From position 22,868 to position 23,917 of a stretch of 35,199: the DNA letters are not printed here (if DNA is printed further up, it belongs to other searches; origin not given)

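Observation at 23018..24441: AT-rich two-gene islet: a coiled-coil HNH nuclease plus an AbiU2-like HEPN protein, a candidate uncharacterised defence pair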

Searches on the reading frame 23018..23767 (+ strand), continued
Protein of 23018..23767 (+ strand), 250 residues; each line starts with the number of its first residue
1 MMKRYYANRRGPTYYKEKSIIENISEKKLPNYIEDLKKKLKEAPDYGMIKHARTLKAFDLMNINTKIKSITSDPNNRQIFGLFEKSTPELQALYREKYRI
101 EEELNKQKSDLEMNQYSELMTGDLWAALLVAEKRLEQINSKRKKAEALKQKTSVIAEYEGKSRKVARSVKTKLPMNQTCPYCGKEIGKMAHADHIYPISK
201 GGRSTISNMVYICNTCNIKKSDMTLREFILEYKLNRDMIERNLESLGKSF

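Call 32: search_protein_families(library=pfam, alignment_id=A3, max_evalue=0.001)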
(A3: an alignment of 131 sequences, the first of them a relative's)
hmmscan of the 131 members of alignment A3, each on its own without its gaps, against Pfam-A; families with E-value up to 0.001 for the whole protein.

A. member 1, L043:322-585:+ (88 aa): 0 families

B. families by the number of members that match (of 131 scanned): 47 families (the first 25 are shown)
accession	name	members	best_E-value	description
PF11185.13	DUF2971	3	3.8e-08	Protein of unknown function (DUF2971)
PF06250.17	YhcG_C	2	4.2e-56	YhcG PDDEXK nuclease domain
PF17761.7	DUF1016_N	2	2e-45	DUF1016 N-terminal domain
PF24098.1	DUF7380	2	4.5e-42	Domain of unknown function (DUF7380)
PF09424.15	YqeY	2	2.1e-37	Yqey-like protein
PF10544.15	T5orf172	2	2.8e-17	T5orf172 domain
PF20172.3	DUF6538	2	8.9e-15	Domain of unknown function (DUF6538)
PF00589.27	Phage_integrase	2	3.5e-14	Phage integrase family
PF01019.26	G_glu_transpept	1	1.3e-153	Gamma-glutamyltranspeptidase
PF09520.16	RE_TdeIII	1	4.7e-93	Type II restriction endonuclease, TdeIII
PF00108.29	Thiolase_N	1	2.5e-72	Thiolase, N-terminal domain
PF01364.23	Peptidase_C25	1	9.9e-66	Peptidase family C25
PF02803.24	Thiolase_C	1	3.1e-50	Thiolase, C-terminal domain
PF00520.37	Ion_trans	1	1.9e-38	Ion transport protein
PF00117.34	GATase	1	4.6e-34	Glutamine amidotransferase class-I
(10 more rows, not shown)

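Call 37: find_encoding_contigs(protein=P0005, flank=5000, max_places=2)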
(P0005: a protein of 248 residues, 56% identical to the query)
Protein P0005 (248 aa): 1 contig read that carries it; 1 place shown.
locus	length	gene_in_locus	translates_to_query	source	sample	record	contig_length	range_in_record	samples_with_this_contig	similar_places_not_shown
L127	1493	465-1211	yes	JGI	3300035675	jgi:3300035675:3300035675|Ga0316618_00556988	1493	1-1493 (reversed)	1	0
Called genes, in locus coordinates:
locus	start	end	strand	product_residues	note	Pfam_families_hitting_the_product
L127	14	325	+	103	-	-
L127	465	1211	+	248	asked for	PF01844:HNH, PF14279:HNH_5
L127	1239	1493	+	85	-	?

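Call 38: find_encoding_contigs(protein=P0007, flank=5000, max_places=2)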
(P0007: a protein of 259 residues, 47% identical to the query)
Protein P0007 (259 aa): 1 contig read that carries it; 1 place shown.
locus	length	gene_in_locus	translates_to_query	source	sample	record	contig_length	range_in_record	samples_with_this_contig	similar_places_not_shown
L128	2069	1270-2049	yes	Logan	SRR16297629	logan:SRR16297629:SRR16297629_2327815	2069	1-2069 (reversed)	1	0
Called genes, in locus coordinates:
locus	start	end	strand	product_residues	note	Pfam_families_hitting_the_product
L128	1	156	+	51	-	?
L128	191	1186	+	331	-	PF10987:DUF2806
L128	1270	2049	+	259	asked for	PF01844:HNH, PF14279:HNH_5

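Call 45: find_related_loci(query=A2, collection=viral_contigs, flank=4000)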
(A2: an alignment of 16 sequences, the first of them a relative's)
Query A2 (249 aa) in viral_contigs; peptide patterns used: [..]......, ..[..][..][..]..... (x = any residue, [..] = any of these).
52 stretches matched a pattern; 6 encode a relative of the query (tblastn E <= 1e-3); 6 distinct loci.
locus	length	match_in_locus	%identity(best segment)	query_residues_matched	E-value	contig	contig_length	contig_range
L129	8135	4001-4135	46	190-235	2e-8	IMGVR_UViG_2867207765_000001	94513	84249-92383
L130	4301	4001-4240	33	141-221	2e-7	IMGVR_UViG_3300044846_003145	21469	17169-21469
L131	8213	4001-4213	32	178-247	4e-7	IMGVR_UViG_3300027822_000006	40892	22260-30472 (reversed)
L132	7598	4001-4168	31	178-233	7e-5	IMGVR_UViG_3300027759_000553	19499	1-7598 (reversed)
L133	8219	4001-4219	35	147-220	7e-5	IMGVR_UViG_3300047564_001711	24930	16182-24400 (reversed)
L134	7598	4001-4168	31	178-233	7e-5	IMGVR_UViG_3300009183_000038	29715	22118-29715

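Call 47: find_related_loci(query=L123:253-807:+, collection=viral_contigs, flank=4000)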
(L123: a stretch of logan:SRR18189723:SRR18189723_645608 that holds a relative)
Query L123:253-807:+ (185 aa) in viral_contigs; peptide patterns used: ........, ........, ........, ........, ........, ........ (x = any residue, [..] = any of these).
24 stretches matched a pattern, but none encodes a relative of the query by tblastn (E <= 1e-3).

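Call 48: find_homologous_proteins(query=L123:253-807:+)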
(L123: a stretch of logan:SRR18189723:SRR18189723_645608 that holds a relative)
Query L123:253-807:+ (185 aa): 41 proteins with E <= 0.001 among 119 candidates.
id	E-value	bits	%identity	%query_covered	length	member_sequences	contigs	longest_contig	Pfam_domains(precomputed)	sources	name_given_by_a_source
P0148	1.1e-117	409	100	100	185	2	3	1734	PF18734.7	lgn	-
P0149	5.8e-98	344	86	99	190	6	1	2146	PF18734.7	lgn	-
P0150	6.5e-96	338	83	99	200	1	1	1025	PF18734.7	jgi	jgi:hypothetical protein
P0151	3.4e-95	335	82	99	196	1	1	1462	PF18734.7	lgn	-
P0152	2.4e-94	333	83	99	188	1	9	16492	PF18734.7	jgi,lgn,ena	-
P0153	1.8e-90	320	78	99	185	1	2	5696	PF18734.7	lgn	-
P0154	1.2e-88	314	78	99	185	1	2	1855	PF18734.7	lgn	-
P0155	2.6e-88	313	77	99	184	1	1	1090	-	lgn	-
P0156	2.4e-87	310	75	99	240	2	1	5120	PF18734.7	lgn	-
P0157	9.4e-85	301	73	99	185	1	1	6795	PF18734.7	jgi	jgi:hypothetical protein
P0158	2.1e-83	297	72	99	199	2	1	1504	-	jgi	jgi:hypothetical protein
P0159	2.9e-81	290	72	98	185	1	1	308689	PF18734.7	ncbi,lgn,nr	ncbi:MAG: hypothetical protein Q7U10_04365 [Thermodesulfovibrionia bacterium]|nr:hypothetical protei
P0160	4.6e-81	289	71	99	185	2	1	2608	PF18734.7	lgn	-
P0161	1.6e-80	288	69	99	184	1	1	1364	-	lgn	-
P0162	3.6e-80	286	70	99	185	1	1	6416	PF18734.7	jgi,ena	-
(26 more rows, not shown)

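Call 49: find_encoding_contigs(protein=P0152, flank=4000, max_places=6)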
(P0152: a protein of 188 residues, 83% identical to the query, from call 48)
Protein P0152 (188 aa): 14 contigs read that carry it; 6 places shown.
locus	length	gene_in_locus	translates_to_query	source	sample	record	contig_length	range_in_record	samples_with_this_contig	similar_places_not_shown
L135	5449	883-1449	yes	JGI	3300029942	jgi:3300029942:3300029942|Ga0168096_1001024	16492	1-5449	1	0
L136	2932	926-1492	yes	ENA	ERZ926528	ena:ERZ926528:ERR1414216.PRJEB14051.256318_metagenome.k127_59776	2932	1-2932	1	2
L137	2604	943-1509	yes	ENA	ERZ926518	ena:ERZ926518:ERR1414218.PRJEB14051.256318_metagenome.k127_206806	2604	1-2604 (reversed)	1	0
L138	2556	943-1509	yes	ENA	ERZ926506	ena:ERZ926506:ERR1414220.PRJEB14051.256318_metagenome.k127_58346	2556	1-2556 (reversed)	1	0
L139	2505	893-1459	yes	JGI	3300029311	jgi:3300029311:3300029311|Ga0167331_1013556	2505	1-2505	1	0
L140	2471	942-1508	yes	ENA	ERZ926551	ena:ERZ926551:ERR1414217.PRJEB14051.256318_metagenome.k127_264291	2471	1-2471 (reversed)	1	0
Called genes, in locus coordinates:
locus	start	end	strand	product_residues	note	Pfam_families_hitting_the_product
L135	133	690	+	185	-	PF13248:Zn_ribbon_3 (weak)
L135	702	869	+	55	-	-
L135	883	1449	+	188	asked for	PF18734:HEPN_AbiU2 (weak)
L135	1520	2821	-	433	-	PF01609:DDE_Tnp_1, PF13586:DDE_Tnp_1_2 (faint), PF13751:DDE_Tnp_1_6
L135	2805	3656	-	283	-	PF01797:Y1_Tnp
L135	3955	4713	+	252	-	PF00392:GntR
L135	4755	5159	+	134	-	-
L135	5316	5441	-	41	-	-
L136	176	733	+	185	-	PF13248:Zn_ribbon_3 (weak)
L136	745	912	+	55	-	-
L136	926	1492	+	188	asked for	PF18734:HEPN_AbiU2 (weak)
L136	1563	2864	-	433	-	PF01609:DDE_Tnp_1, PF13586:DDE_Tnp_1_2 (faint), PF13751:DDE_Tnp_1_6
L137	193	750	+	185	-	PF13248:Zn_ribbon_3 (weak)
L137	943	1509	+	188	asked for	PF18734:HEPN_AbiU2 (weak)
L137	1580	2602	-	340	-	?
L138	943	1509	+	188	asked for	PF18734:HEPN_AbiU2 (weak)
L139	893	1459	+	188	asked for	PF18734:HEPN_AbiU2 (weak)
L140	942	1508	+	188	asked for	PF18734:HEPN_AbiU2 (weak)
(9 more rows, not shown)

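Call 50: find_encoding_contigs(protein=P0159, flank=5000, max_places=2)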
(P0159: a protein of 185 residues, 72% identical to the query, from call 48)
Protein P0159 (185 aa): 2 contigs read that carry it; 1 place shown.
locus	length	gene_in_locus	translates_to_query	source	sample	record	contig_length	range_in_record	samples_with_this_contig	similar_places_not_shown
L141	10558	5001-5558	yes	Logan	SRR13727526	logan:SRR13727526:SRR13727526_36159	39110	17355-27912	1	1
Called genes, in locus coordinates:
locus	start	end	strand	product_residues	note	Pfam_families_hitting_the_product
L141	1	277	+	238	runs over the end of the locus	PF02463:SMC_N (faint), PF00005:ABC_tran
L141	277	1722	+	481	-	PF00309:Sigma54_AID, PF04963:Sigma54_CBD, PF04552:Sigma54_DBD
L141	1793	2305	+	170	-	PF02482:Ribosomal_S30AE, PF16321:Ribosom_S30AE_C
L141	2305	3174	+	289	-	PF03668:RapZ-like_N, PF22740:PapZ_C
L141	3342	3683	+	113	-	PF07238:PilZ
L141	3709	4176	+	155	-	PF00027:cNMP_binding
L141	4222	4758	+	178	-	PF00027:cNMP_binding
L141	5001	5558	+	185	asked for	PF18734:HEPN_AbiU2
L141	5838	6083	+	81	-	-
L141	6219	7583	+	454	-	PF27533:CapK_C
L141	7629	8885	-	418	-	PF00675:Peptidase_M16, PF05193:Peptidase_M16_C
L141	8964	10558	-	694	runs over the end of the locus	PF01138:RNase_PH, PF03725:RNase_PH_C, PF03726:PNPase, PF01138:RNase_PH, PF00013:KH_1, PF00575:S1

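Call 59: predict_structure(alignment_id=A2)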
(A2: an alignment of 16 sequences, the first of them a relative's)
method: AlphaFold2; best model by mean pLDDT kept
length: 249 residues; sequences in the alignment: 16
mean_pLDDT: 81.4   pTM: 0.41
mean pLDDT of the five models: 81.4, 80.9, 80.1, 76.3, 74.0
residues with pLDDT >= 90: 91; 70-90: 111; 50-70: 39; < 50: 8
segments of 3 or more residues with pLDDT < 50: 1-6
pLDDT, mean of each block of 10 residues (from residue 1): 51 92 96 90 68 83 89 73 80 93 78 66 89 93 75 52 70 87 89 79 83 91 90 93 85
secondary structure, 60 per line:
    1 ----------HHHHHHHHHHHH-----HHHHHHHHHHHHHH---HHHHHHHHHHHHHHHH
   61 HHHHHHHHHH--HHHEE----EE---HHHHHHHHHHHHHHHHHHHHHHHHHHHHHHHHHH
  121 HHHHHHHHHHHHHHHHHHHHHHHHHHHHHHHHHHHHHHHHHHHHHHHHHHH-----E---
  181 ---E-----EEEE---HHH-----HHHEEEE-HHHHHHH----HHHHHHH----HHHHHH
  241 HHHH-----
elements in order: H11-22 H28-41 H45-70 H87-171 E190-193 E208-211 H213-219 H224-230 H235-244

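Call 63: search_solved_structures(query=A2, max_evalue=0.01)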
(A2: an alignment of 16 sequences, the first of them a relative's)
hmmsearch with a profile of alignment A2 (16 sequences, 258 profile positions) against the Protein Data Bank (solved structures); distinct sequences matched with E-value up to 0.01: 13.
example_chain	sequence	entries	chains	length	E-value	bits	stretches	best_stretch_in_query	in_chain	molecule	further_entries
4h9d_A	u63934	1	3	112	1.1e-09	41.9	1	167-229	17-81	HNH endonuclease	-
9lgi_A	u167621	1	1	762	5.1e-09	39.7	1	93-232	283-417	HNH nuclease domain-containing protein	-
8zq9_B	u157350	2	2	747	7.4e-09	39.1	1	75-232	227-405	a protein | HNH nuclease domain-containing protein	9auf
8w2s_A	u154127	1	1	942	7.8e-09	39.1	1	76-232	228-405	HNH nuclease domain-containing protein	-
8w2z_A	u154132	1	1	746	9e-09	38.9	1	72-232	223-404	HNH nuclease domain-containing protein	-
8zdr_C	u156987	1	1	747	5.5e-07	33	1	75-232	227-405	a protein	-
9k32_A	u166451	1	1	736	1.3e-06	31.8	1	94-232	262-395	HNH nuclease domain-containing protein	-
6me0_C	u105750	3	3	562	3.2e-06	30.5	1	7-225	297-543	Maturase reverse transcriptase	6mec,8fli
8d2k_A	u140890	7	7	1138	5.1e-06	29.8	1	144-230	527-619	CRISPR-associated endonuclease, Csn1 family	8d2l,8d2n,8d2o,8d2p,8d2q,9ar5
4ogc_A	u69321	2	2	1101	0.00065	22.9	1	186-231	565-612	HNH endonuclease domain protein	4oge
8ydb_J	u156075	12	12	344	0.0045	20.2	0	188-220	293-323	Cas8f fusion with HNH | HNH endonuclease | a protein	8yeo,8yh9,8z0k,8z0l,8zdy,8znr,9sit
9sjn_A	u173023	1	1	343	0.0046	20.2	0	188-220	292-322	Cas8f fusion with HNH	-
8w1p_G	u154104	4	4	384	0.0052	20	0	188-220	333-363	Cas8 | Cas8f fusion with HNH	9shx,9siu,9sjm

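Call 65: fold_search(model_id=the predicted structure, library=pdb)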
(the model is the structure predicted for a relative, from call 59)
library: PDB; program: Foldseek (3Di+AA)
matches with E <= 10: 403; with E <= 0.001: 0
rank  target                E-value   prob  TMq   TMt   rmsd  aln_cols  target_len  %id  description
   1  6ghc_A                6.6e-03  1.00  0.20  0.18   6.1        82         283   22  Modification dependent EcoKMcrA restriction endonuclease (released 2018-08-08)
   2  6ghc_B                7.4e-03  1.00  0.21  0.19   5.6        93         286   22  Modification dependent EcoKMcrA restriction endonuclease (released 2018-08-08)
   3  5vgb_A                1.1e-02  1.00  0.24  0.41   8.7       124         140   18  Crystal structure of NmeCas9 HNH domain bound to anti-CRISPR AcrIIC1 (released 2017-08-30)
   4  8d2k_A                1.5e-02  0.99  0.19  0.05  11.2       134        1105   19  Structure of Acidothermus cellulolyticus Cas9 ternary complex (Cleavage Intermediate 2) (released 2023-12-20)
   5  9j1y_A                1.7e-02  0.99  0.24  0.39  13.6       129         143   21  Crystal structure of Nme1Cas9 HNH domain bound to anti-CRISPR AcrIIC1Boe. (released 2026-03-04)
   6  9j1z_A                1.9e-02  1.00  0.24  0.42  10.9       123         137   18  Crystal structure of Nme1Cas9 HNH domain bound to anti-CRISPR AcrIIC1Nme1ST (released 2026-03-04)
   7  6jdv_A                2.2e-02  1.00  0.26  0.07   8.9       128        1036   17  Crystal structure of Nme1Cas9 in complex with sgRNA and target DNA (ATATGATT PAM) in catalytic state (released 2019-11-06)
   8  4oge                  2.4e-02  0.96  0.19  0.06  14.2       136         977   20  Crystal structure of the Type II-C Cas9 enzyme from Actinomyces naeslundii (released 2014-02-12)
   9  8zcz_A                2.8e-02  0.99  0.25  0.08  16.6       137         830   18  Cryo-EM structure of eSaCas9_NNG-guide RNA-target DNA complex in an interrogation state (released 2025-11-05)
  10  9lgi_A                3.3e-02  0.99  0.21  0.08   8.6        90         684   28  Cryo-EM structure of a type II-D CRISPR-Cas9 in complex with single-guided RNA and double-stranded DNA (released 2025-08-20)
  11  8zcy_A                3.5e-02  1.00  0.25  0.10  12.4       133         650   16  Cryo-EM structure of eSaCas9_NNG-guide RNA-target DNA complex in an interrogation state (released 2025-11-05)
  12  9j2g_A                3.5e-02  0.98  0.25  0.42  13.0       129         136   22  Crystal structure of Nme1Cas9 HNH domain bound to anti-CRISPR AcrIIC1Vei (released 2026-03-04)
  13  4h9d_A                3.8e-02  1.00  0.25  0.60   4.8        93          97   27  Crystal Structure of Mn-dependent Gme HNH nicking endonuclease from Geobacter metallireducens GS-15, Northeast Structu (released 2012-10-10)
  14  6j9n_A                4.7e-02  0.99  0.26  0.42  11.0       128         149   21  NmeHNH+AcrIIC3 (released 2019-03-06)
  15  9k32_A                5.0e-02  1.00  0.20  0.07   6.4        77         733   30  Cryo-EM structure of the NbaCas9-guide RNA-target DNA complex (released 2026-02-04)
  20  4h9d_B                1.1e-01  0.93  0.21  0.48   5.4        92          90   28  Crystal Structure of Mn-dependent Gme HNH nicking endonuclease from Geobacter metallireducens GS-15, Northeast Structu (released 2012-10-10)
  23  4h9d_C                1.6e-01  0.95  0.17  0.49   5.3        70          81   28  Crystal Structure of Mn-dependent Gme HNH nicking endonuclease from Geobacter metallireducens GS-15, Northeast Structu (released 2012-10-10)
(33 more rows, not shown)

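Call 73: search_protein_families(library=pfam, proteins=[L127:14-322:+, L127:1239-1493:+, L135:133-687:+, L128:191-1183:+], max_evalue=0.01)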
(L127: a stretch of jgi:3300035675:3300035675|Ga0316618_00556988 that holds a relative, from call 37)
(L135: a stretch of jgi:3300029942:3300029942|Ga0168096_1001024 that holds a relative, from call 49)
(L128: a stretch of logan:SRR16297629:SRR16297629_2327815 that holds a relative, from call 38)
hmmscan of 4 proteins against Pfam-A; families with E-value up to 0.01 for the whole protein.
L127:14-322:+ (103 aa): 1 family
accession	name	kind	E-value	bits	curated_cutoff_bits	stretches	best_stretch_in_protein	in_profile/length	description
PF15259.11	GTSE1_N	-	0.0042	17.8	27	1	23-82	67-126/144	G-2 and S-phase expressed 1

L127:1239-1493:+ (85 aa): 3 families
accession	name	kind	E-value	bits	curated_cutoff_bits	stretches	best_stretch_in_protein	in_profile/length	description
PF13374.12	TPR_10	-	1.2e-10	41.5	27.5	1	35-66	10-41/42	Tetratricopeptide repeat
PF13424.12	TPR_12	-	1.1e-09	38.8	30.1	1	37-85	13-61/77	Tetratricopeptide repeat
PF24885.1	TPR_NPHP3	-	2.4e-06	27.5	100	1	38-84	151-198/239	Nephrocystin-3 TPR domain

L135:133-687:+ (185 aa): 5 families
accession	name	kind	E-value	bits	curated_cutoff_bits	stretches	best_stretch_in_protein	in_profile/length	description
PF13248.11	Zn_ribbon_3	-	5e-06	26.2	27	1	1-23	2-24/26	zinc-ribbon domain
PF13240.11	Zn_Ribbon_1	-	0.00097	19.3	25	1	3-22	1-20/23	zinc-ribbon domain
PF17026.10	zf-RRPl_C4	-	0.0025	18.4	28.9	1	1-61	1-64/108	Putative ribonucleoprotein zinc-finger pf C4 type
PF12773.13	DZR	-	0.0067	17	27.3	1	4-25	1-22/45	Double zinc ribbon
PF24749.2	DUF7695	-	0.0098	16.1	25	0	11-30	2-21/58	Domain of unknown function (DUF7695)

L128:191-1183:+ (331 aa): 2 families
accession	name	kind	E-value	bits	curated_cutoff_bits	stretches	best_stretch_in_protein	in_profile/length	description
PF10987.13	DUF2806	-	2.9e-49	168.3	24.5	1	84-311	1-219/221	Protein of unknown function (DUF2806)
PF18061.6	CRISPR_Cas9_WED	-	0.0079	16.8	27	0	35-83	16-64/131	CRISPR-Cas9 WED domain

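Call 79: search_protein_families(library=padloc, proteins=[L007:276-1679:+, L123:253-807:+, L128:191-1183:+, L135:133-687:+], max_evalue=0.001)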
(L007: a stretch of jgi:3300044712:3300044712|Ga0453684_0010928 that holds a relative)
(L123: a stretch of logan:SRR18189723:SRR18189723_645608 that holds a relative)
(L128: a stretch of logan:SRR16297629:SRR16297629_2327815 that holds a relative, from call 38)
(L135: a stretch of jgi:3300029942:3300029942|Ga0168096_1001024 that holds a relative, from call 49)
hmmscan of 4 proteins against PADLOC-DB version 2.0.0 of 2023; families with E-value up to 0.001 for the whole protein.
L007:276-1679:+ (468 aa): 0 families

L123:253-807:+ (185 aa): 0 families

L128:191-1183:+ (331 aa): 0 families

L135:133-687:+ (185 aa): 0 families
